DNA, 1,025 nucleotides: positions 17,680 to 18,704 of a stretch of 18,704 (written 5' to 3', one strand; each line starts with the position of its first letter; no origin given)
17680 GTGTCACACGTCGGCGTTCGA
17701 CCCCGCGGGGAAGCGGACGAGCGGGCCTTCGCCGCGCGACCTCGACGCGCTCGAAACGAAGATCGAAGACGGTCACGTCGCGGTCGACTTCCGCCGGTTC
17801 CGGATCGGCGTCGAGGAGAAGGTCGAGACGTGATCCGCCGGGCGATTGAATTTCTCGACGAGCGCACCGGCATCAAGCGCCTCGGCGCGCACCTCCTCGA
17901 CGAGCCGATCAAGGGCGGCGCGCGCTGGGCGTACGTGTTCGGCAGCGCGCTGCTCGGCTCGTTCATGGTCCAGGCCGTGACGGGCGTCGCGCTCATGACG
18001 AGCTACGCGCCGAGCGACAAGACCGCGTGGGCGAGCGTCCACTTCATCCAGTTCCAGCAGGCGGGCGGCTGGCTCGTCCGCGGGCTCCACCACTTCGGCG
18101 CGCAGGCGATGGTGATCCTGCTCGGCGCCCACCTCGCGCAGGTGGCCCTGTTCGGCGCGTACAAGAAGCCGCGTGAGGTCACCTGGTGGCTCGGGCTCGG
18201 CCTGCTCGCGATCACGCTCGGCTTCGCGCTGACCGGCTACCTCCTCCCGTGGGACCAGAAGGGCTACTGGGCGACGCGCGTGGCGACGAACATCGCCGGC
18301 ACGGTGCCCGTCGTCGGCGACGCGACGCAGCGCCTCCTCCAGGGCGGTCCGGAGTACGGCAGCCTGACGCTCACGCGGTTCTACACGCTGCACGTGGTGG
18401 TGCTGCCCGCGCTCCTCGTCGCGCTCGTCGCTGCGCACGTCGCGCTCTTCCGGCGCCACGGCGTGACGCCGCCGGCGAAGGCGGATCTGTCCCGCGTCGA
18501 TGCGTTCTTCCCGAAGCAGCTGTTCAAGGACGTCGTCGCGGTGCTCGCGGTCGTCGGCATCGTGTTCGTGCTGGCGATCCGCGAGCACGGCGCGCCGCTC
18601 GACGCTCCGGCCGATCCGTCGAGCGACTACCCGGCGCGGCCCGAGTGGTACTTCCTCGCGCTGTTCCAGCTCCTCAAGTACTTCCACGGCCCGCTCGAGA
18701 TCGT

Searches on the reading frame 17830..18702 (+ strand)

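Call 68: search_protein_families(library=pfam, proteins=[window:17830-18702:+], max_evalue=0.01)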
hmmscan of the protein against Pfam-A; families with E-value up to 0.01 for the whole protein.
window:17830-18702:+ (291 aa): 4 families
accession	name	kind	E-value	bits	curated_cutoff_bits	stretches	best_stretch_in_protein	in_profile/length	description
PF13631.11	Cytochrom_B_N_2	-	3e-47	161.2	27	1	93-249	2-159/169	Cytochrome b(N-terminal)/b6/petB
PF00033.24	Cytochrome_B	-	1.3e-44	152.8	27.2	1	32-210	11-188/189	Cytochrome b/b6/petB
PF14358.11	DUF4405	-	3.9e-05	24.5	26.7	1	40-103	5-63/66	Domain of unknown function (DUF4405)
PF01292.26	Ni_hydr_CYTB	-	0.0018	18.6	30.1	1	27-108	93-165/179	Prokaryotic cytochrome b561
